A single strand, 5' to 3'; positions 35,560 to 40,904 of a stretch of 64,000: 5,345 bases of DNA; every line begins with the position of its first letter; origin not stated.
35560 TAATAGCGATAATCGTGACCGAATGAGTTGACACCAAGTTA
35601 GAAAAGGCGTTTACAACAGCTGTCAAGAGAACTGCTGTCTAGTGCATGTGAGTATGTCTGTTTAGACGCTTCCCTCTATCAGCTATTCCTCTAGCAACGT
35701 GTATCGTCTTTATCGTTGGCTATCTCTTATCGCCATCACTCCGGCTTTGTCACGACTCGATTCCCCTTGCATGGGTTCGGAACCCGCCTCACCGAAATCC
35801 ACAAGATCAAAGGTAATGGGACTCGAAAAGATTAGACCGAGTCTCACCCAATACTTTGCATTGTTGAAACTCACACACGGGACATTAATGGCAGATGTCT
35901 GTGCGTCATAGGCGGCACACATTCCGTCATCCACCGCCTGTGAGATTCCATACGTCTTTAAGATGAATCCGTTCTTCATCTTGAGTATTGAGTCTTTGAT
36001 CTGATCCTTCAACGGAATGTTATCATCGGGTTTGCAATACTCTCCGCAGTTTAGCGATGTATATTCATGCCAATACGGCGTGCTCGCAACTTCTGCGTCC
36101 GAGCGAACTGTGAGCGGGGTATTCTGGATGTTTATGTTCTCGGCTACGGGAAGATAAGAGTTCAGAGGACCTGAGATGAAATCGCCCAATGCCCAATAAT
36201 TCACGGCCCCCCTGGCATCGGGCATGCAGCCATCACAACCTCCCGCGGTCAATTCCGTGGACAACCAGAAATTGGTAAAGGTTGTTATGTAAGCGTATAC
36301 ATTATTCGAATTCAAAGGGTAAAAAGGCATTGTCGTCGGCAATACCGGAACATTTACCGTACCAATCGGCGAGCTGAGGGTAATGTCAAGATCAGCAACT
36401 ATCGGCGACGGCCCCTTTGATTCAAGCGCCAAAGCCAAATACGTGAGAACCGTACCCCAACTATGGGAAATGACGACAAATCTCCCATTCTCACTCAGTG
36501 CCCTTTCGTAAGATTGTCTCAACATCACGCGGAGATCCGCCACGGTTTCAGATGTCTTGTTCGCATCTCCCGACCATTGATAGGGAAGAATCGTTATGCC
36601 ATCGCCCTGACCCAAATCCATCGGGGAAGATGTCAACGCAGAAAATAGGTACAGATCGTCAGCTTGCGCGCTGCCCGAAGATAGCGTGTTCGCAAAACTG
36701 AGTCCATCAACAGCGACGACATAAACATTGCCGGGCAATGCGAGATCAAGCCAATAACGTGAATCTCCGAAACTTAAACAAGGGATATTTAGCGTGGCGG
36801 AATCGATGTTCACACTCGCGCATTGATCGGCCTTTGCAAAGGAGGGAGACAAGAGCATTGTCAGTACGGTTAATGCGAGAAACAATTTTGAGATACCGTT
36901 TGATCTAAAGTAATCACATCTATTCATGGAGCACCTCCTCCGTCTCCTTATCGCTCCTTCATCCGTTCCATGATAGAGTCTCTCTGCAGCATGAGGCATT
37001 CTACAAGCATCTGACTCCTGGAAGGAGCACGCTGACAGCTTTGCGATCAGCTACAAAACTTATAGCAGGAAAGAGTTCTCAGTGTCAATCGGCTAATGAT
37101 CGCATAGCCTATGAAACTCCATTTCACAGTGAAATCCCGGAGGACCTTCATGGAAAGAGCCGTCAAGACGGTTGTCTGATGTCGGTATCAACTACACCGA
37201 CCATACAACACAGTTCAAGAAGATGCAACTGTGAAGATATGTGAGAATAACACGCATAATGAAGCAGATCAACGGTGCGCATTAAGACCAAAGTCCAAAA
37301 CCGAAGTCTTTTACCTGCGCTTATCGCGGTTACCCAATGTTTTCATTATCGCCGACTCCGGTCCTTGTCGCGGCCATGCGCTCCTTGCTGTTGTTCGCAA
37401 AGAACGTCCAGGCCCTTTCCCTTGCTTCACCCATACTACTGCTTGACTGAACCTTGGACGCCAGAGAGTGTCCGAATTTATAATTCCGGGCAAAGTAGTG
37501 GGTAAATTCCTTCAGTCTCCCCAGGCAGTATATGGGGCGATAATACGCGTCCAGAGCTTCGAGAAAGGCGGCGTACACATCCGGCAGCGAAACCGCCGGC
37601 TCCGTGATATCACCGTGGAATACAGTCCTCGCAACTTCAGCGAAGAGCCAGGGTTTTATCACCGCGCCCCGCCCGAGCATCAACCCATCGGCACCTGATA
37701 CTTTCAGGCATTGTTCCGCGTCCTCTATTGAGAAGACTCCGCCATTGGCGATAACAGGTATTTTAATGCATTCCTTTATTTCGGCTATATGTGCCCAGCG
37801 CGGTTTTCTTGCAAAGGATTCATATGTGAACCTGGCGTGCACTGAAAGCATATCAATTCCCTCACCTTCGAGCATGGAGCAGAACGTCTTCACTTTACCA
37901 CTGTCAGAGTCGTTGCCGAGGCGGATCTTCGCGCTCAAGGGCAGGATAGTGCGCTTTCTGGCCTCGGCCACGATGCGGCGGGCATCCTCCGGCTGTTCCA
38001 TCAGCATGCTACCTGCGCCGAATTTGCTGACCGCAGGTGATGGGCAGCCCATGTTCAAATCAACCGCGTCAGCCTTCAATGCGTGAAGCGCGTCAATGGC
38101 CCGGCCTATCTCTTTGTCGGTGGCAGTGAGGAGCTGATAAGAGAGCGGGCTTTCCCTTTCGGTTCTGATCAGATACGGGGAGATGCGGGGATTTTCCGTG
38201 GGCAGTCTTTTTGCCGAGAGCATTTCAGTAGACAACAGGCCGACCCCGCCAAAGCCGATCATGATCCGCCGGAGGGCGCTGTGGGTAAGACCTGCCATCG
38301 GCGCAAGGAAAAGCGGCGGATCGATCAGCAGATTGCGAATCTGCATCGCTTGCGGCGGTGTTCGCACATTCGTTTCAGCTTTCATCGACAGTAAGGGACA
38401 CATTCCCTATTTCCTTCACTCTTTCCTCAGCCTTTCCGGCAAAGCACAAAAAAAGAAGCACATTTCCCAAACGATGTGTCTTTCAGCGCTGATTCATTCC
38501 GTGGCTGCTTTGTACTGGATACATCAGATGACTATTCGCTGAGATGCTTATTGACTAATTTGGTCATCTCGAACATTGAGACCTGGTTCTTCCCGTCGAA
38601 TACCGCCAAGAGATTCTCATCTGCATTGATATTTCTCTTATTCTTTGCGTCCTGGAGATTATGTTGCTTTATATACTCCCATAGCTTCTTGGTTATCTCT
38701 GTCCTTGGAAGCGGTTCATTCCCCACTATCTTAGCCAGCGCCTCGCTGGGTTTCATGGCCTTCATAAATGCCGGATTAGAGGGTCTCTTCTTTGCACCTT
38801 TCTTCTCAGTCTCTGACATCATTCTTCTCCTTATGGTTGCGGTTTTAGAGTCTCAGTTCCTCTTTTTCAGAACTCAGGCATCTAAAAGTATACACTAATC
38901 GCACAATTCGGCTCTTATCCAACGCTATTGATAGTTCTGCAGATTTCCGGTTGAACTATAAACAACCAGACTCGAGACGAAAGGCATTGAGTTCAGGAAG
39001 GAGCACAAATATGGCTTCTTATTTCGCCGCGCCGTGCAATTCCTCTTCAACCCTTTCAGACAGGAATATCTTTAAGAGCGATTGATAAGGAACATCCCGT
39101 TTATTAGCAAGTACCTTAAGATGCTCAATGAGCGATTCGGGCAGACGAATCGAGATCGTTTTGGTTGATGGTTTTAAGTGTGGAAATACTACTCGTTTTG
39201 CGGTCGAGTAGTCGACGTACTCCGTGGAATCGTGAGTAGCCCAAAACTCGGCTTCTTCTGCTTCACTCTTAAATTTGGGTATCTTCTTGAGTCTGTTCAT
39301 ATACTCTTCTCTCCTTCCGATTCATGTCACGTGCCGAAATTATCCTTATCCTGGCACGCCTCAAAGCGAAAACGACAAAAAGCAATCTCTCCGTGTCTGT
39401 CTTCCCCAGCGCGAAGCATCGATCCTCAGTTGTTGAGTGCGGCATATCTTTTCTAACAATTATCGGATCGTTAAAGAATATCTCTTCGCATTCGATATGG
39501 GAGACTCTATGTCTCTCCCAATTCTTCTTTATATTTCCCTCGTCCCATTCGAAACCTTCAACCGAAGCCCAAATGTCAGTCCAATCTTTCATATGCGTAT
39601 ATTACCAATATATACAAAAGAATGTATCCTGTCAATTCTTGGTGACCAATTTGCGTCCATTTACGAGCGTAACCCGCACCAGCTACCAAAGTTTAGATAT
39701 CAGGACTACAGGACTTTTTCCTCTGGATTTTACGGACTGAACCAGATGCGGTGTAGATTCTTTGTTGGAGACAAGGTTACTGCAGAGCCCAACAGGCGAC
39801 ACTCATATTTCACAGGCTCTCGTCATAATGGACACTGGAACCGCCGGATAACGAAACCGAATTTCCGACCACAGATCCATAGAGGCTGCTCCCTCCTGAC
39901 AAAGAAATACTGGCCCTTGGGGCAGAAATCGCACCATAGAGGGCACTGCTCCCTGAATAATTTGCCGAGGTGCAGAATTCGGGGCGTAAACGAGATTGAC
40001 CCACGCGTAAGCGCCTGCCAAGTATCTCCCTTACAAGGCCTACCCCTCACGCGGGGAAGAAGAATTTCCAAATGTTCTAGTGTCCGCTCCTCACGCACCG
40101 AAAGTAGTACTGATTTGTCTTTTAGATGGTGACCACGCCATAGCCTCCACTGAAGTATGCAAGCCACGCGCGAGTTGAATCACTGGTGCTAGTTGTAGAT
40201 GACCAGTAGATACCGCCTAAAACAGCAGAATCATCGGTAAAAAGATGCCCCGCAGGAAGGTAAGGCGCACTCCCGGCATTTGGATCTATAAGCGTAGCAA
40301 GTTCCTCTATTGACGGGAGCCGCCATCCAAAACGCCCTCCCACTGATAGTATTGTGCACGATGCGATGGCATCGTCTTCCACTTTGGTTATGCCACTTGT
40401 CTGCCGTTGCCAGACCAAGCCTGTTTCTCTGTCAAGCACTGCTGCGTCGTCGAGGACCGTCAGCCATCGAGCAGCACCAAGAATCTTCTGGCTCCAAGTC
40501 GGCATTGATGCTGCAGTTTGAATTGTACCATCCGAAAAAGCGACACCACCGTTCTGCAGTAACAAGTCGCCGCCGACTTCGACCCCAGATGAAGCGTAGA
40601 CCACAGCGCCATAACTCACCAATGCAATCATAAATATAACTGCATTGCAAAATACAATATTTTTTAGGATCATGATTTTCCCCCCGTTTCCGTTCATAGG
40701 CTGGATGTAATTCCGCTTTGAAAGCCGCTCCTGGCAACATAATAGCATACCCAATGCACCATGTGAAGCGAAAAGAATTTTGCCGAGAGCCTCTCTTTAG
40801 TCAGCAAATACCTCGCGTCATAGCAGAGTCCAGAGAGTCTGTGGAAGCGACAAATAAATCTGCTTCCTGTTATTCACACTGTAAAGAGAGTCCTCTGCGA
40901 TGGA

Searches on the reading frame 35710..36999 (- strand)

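Call 24: search_protein_families(library=pfam, proteins=[window:35710-36999:-], max_evalue=0.01)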
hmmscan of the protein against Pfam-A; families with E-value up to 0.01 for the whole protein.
window:35710-36999:- (429 aa): 1 family
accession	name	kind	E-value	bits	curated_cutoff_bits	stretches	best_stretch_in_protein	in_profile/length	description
PF12697.13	Abhydrolase_6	-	0.0037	18.4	26.3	1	132-225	25-106/217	Alpha/beta hydrolase family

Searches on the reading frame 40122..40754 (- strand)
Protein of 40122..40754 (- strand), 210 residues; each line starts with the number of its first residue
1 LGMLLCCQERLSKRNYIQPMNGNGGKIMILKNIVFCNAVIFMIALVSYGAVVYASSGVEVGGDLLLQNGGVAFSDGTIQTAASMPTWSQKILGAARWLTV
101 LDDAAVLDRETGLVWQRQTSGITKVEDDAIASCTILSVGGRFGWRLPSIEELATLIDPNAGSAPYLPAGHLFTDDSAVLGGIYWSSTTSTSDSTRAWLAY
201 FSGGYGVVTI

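Call 24: search_protein_families(library=pfam, proteins=[window:40122-40754:-], max_evalue=0.01)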
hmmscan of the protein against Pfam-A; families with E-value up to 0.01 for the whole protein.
window:40122-40754:- (210 aa): 1 family
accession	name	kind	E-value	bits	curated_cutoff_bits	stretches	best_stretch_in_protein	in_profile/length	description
PF07603.17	Lcl_C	-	4.6e-19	69.3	34.9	1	105-205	2-101/117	Lcl C-terminal domain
